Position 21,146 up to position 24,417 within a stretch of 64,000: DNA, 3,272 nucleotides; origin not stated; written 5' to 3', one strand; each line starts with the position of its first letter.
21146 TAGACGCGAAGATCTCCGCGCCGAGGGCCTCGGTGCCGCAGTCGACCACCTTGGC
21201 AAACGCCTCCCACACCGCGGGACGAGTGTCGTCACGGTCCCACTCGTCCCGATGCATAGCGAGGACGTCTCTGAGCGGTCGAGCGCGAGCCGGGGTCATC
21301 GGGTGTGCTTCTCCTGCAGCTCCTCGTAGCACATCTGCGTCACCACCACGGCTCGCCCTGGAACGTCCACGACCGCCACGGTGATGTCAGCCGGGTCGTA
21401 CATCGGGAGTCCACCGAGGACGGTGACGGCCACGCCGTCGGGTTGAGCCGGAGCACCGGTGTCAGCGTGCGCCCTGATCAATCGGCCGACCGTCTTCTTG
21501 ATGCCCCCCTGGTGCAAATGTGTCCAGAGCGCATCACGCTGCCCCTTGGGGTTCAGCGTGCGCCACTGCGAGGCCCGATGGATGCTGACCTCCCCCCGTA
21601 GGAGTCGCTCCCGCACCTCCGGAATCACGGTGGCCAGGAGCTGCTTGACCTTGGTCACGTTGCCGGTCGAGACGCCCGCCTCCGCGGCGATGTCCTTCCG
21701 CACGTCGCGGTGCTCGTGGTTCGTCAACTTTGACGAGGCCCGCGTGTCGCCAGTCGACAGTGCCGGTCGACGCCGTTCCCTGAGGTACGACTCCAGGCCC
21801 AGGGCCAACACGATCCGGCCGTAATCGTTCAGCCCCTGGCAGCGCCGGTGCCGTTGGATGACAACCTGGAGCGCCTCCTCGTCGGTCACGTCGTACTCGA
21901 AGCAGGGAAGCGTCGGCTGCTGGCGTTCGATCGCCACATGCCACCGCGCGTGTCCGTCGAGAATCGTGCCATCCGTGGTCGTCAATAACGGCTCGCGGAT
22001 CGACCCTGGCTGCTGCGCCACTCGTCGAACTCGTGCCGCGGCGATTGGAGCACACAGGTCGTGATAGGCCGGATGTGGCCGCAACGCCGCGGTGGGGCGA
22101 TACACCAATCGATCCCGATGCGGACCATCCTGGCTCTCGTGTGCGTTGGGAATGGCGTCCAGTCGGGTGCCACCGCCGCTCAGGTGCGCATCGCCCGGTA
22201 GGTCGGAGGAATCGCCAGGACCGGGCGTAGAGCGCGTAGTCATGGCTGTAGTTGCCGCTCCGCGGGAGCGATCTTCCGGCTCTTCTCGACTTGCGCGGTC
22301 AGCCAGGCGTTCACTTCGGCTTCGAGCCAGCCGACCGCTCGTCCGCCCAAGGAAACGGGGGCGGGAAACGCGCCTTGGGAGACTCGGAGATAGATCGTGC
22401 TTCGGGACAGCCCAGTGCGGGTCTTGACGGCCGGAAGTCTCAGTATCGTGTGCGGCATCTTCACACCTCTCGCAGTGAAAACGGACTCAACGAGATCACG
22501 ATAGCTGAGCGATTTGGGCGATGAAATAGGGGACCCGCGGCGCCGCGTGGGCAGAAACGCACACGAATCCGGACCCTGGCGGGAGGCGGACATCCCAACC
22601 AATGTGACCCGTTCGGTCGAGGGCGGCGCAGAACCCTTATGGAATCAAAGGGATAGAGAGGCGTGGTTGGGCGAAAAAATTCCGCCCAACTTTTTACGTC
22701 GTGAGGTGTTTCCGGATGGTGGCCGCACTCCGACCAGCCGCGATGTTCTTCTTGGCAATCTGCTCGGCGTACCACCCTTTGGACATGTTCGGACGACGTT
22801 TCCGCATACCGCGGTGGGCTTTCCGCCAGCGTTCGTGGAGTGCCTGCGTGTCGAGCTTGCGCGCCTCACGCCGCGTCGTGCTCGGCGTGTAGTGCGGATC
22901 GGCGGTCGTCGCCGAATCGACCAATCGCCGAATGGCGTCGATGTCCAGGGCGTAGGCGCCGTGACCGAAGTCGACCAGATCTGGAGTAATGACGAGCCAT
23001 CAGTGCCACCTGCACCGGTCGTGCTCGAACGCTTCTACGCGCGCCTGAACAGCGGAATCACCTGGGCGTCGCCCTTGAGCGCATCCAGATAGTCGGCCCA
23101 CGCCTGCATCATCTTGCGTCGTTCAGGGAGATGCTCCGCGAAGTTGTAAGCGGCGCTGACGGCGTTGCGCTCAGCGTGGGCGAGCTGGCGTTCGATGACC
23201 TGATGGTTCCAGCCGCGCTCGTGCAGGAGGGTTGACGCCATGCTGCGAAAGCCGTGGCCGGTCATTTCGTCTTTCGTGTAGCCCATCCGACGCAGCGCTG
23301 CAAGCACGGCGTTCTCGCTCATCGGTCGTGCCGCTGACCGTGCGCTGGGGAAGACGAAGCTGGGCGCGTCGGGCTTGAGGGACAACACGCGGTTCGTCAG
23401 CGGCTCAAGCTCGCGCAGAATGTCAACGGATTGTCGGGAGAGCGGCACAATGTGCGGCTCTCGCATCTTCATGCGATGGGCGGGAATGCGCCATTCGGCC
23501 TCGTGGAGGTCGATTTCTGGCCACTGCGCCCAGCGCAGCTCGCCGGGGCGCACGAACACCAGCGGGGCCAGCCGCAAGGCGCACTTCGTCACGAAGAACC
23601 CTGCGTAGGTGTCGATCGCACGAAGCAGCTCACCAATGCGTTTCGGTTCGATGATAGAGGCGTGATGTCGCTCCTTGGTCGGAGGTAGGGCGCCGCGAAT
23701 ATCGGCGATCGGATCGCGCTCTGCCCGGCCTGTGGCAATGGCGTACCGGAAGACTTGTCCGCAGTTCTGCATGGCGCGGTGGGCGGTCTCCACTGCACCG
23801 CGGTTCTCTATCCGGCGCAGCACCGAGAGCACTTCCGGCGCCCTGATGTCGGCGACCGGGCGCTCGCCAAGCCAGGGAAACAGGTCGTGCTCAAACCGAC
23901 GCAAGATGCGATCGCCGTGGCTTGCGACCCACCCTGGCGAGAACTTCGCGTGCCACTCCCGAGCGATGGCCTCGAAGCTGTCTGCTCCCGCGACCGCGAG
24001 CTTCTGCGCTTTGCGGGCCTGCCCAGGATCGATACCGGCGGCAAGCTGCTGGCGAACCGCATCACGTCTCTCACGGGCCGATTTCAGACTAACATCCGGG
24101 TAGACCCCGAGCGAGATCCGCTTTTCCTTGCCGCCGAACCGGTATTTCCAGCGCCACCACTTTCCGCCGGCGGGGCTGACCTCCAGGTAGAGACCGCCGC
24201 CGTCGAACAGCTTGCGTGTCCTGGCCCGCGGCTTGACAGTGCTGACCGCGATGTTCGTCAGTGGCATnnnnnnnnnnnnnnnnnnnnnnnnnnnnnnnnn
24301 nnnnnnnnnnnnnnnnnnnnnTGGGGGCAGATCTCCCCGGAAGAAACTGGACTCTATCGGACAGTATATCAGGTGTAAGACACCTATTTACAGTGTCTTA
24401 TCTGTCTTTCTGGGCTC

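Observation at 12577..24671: DUF1348 gene, last gene of the cox-like operon, split by an 11.6 kb P4-integrase island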

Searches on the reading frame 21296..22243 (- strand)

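Call 7: search_protein_families(library=pfam, proteins=[window:21296-22243:-], max_evalue=0.01)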
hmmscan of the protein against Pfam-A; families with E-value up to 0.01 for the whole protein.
window:21296-22243:- (315 aa): 0 families

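Call 38: search_protein_families(library=ncbifam, proteins=[window:21296-22243:-], max_evalue=0.01)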
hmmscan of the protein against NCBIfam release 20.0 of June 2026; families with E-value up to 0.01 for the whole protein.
window:21296-22243:- (315 aa): 0 families

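Call 39: search_protein_families(library=pfam, proteins=[window:21296-22243:-], max_evalue=1)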
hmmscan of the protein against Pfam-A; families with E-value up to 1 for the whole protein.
window:21296-22243:- (315 aa): 1 family
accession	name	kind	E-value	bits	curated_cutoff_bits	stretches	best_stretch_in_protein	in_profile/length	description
PF00356.27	LacI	-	0.2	11.9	27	1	183-212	3-32/46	Bacterial regulatory proteins, lacI family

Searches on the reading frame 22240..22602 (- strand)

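Call 7: search_protein_families(library=pfam, proteins=[window:22240-22602:-], max_evalue=0.01)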
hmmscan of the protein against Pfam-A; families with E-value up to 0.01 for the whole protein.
window:22240-22602:- (120 aa): 1 family
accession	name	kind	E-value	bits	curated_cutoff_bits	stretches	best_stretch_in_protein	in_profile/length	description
PF05930.18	Phage_AlpA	-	1.3e-18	67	21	1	52-101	2-51/51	Prophage CP4-57 regulatory protein (AlpA)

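Call 38: search_protein_families(library=ncbifam, proteins=[window:22240-22602:-], max_evalue=0.01)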
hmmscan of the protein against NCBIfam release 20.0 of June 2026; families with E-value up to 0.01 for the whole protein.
window:22240-22602:- (120 aa): 0 families

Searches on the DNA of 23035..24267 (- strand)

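Call 70: search_rna_families(source=L216, start=9300, end=10050, threshold=evalue, max_evalue=1, show_alignments=2)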
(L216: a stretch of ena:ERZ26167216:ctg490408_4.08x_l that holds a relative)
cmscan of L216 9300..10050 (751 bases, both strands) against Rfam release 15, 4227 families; matches with E-value up to 1: 4.
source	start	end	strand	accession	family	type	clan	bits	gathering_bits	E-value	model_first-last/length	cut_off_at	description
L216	9782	9836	+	RF00023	tmRNA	Gene;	CL00001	23.9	47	1.2e-07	1-374/374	no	transfer-messenger RNA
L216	9792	9830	+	RF00039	DicF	Gene; antisense;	-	19.8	48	0.11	1-52/52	no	DicF RNA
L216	9526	9573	-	RF02044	CDKN2B-AS_2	Gene; lncRNA;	-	18.7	50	0.22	1-46/46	no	CDKN2B antisense RNA 1 convserved region 2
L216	9809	9975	+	RF04321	tmRNA_permuted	Gene;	-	18.5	47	0.15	36-99/213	no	permuted transfer-messenger RNA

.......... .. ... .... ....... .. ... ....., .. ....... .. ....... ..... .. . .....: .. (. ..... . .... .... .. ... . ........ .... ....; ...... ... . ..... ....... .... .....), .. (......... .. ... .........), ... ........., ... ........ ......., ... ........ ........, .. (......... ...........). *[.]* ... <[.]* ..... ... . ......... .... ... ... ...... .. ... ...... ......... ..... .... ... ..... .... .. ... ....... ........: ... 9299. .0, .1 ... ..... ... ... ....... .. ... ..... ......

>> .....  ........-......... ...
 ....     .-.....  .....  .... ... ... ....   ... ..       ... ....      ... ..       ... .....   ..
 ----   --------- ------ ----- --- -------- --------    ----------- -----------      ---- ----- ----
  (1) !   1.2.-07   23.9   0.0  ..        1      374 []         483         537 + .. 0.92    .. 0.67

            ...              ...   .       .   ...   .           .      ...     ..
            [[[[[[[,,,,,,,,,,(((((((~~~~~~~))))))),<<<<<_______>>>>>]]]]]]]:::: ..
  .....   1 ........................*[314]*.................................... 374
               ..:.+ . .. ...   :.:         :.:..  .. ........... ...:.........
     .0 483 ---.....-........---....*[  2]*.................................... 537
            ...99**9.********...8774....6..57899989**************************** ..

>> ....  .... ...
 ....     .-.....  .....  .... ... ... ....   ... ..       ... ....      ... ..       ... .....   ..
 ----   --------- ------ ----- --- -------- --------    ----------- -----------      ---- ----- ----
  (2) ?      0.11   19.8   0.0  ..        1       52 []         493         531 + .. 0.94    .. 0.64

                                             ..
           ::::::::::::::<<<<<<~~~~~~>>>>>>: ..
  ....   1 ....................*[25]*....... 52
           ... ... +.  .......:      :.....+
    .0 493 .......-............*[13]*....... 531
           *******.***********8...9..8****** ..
